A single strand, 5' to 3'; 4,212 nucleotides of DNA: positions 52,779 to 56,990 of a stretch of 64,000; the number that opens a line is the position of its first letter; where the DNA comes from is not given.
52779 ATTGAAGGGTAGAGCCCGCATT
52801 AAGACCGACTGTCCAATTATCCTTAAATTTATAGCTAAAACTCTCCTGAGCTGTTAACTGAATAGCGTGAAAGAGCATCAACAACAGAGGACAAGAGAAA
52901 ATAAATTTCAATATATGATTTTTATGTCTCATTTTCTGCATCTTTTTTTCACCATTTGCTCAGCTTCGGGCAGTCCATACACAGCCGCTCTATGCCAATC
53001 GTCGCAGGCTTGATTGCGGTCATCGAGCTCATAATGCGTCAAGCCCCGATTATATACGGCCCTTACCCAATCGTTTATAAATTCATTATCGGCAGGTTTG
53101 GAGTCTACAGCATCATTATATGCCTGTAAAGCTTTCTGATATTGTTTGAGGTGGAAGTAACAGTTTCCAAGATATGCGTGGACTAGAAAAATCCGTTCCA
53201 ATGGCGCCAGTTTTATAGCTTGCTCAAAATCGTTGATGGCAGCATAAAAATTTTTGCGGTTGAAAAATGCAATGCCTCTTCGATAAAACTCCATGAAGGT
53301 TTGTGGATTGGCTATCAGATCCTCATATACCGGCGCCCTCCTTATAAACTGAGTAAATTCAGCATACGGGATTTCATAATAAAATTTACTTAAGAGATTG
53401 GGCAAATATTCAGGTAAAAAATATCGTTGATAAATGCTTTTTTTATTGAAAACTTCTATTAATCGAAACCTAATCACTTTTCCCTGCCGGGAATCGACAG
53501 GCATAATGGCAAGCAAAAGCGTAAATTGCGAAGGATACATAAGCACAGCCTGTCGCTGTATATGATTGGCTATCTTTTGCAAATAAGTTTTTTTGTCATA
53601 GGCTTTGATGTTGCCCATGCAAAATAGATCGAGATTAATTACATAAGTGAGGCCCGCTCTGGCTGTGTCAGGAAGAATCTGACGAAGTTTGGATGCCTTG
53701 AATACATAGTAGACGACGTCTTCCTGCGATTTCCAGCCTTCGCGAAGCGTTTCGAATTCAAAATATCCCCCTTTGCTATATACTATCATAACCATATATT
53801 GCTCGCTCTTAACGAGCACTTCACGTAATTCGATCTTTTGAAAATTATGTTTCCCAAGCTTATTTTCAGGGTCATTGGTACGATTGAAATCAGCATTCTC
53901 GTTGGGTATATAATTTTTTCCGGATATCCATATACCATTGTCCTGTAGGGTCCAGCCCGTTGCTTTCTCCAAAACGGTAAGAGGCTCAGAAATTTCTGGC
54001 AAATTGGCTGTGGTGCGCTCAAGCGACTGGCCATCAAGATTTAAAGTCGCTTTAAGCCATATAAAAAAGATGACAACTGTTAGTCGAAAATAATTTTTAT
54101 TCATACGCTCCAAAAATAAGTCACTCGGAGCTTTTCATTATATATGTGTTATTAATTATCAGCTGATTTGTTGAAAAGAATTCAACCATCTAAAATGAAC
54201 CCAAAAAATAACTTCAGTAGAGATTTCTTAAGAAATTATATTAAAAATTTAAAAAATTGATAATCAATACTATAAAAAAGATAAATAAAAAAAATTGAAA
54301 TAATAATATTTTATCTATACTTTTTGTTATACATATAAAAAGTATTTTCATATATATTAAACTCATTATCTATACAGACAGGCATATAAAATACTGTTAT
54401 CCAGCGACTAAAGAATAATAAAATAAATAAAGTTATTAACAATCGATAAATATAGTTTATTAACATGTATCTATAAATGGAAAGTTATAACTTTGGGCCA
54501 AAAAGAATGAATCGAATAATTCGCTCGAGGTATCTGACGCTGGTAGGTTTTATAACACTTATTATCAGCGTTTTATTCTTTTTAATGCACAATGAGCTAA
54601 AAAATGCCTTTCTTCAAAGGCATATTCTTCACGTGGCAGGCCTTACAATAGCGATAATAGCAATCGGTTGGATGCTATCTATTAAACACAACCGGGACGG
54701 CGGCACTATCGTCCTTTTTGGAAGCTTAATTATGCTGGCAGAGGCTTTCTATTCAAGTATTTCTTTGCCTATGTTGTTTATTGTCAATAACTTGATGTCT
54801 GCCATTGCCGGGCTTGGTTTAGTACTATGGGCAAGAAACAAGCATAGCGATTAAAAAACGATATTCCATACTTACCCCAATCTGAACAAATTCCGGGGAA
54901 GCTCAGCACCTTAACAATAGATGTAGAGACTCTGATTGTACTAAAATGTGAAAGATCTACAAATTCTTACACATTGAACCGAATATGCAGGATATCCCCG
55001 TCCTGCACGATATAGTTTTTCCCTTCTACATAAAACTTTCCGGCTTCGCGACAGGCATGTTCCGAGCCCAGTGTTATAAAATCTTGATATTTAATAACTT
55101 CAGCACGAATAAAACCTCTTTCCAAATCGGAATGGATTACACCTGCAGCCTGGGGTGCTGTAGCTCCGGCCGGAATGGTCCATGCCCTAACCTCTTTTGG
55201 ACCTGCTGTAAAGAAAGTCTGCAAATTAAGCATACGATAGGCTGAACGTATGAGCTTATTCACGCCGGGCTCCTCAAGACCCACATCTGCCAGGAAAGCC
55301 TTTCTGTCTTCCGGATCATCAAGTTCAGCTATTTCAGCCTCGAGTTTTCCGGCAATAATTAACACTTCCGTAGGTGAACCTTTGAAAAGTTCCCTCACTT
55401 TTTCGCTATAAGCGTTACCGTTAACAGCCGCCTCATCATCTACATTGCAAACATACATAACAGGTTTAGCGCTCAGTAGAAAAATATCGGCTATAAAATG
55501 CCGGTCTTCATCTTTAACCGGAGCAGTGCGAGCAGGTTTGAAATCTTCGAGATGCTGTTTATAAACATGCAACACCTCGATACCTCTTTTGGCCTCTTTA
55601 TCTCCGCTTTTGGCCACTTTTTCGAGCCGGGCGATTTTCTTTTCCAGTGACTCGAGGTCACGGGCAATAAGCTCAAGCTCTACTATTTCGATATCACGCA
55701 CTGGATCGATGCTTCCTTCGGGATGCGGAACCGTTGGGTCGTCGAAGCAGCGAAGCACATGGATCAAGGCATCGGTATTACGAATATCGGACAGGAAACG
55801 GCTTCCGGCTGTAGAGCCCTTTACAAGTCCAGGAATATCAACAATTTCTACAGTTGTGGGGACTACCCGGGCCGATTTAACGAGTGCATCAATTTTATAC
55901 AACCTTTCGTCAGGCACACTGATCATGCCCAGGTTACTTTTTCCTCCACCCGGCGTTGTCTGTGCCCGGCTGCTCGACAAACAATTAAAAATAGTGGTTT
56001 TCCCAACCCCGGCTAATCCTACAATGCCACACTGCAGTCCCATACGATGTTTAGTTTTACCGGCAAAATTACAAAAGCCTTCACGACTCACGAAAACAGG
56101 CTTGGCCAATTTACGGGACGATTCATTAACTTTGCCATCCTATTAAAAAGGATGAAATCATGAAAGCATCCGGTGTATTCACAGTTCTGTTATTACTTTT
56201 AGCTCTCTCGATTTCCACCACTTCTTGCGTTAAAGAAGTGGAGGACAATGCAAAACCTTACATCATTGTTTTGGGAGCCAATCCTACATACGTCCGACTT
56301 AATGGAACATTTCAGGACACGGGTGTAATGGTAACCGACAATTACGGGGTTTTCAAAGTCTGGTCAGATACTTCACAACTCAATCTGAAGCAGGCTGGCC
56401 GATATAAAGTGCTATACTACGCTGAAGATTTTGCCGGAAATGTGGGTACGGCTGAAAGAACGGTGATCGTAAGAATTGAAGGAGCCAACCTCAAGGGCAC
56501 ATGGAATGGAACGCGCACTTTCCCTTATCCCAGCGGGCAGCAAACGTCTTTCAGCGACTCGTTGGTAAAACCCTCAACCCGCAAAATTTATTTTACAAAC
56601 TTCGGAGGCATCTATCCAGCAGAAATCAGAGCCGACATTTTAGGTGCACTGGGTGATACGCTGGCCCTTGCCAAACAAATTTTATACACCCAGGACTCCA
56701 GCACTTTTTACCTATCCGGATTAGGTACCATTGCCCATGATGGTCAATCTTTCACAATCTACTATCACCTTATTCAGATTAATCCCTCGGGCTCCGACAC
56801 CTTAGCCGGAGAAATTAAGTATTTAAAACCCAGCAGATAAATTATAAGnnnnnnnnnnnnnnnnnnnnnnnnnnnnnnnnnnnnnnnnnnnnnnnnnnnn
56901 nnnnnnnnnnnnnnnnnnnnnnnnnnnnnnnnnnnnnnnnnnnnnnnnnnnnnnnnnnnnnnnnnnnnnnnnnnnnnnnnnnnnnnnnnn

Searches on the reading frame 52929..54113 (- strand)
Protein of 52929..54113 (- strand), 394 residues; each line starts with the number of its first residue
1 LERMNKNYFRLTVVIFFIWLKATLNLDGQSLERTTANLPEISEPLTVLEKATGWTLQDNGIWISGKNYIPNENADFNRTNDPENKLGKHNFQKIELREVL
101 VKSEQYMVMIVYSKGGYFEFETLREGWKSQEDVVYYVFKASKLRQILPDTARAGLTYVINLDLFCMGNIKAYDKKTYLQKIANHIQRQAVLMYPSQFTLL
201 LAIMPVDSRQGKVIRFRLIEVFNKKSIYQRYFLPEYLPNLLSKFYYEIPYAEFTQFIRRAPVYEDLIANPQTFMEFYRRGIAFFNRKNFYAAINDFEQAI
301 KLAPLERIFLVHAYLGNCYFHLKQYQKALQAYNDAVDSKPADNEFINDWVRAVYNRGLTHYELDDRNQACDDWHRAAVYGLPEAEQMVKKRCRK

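Call 8: search_protein_families(library=pfam, proteins=[window:52929-54113:-])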
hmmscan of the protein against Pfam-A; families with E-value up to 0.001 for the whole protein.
window:52929-54113:- (394 aa): 9 families
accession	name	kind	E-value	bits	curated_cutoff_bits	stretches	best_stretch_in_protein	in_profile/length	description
PF00515.34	TPR_1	-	6.3e-16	57.9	27.8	2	311-337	3-29/34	Tetratricopeptide repeat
PF07719.23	TPR_2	-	2.3e-15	55.8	27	2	311-340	3-32/34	Tetratricopeptide repeat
PF13181.12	TPR_8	-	3.2e-09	36.6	25.7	0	315-341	7-33/34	Tetratricopeptide repeat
PF13174.12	TPR_6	-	7.1e-08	33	26.3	0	314-337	5-28/33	Tetratricopeptide repeat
PF13432.12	TPR_16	-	1.2e-07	32.5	32.7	1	277-342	1-64/65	Tetratricopeptide repeat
PF13371.12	TPR_9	-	3.2e-07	30.7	35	0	267-304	23-60/73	Tetratricopeptide repeat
PF13414.12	TPR_11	-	3.5e-05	23.8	26.8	0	316-361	1-39/42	TPR repeat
PF13424.12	TPR_12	-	0.00028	21.4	30.1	1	278-338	8-74/77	Tetratricopeptide repeat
PF13428.12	TPR_14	-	0.00029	21.7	23.5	0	312-346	4-38/44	Tetratricopeptide repeat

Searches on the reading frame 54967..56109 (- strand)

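Call 8: search_protein_families(library=pfam, proteins=[window:54967-56109:-])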
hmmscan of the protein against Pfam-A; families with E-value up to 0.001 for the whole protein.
window:54967-56109:- (380 aa): 2 families
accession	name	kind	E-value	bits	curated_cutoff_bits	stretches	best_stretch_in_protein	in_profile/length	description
PF06071.19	YchF-GTPase_C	-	4e-40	136.2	27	1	296-379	1-84/84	Protein of unknown function (DUF933)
PF01926.29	MMR_HSR1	-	7e-08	33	21.9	1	27-122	2-85/113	50S ribosome-binding GTPase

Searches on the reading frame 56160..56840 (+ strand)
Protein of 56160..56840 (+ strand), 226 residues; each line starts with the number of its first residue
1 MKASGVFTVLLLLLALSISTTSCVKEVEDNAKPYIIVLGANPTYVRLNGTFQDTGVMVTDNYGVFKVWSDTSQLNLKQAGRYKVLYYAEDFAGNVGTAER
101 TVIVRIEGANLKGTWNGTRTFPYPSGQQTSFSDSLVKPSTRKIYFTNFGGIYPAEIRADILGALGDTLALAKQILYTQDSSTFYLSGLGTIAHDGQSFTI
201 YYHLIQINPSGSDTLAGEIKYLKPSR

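Call 8: search_protein_families(library=pfam, proteins=[window:56160-56840:+])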
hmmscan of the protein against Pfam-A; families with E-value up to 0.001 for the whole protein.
window:56160-56840:+ (226 aa): 1 family
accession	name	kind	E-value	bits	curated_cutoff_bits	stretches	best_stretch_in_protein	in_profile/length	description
PF16403.11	Bact_surface_Ig-like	-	1.7e-09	38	27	1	37-104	3-71/71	Bacterial surface protein, Ig-like domain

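Call 9: search_protein_families(library=ncbifam, proteins=[window:56160-56840:+])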
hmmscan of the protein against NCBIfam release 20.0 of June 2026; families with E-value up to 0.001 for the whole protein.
window:56160-56840:+ (226 aa): 0 families
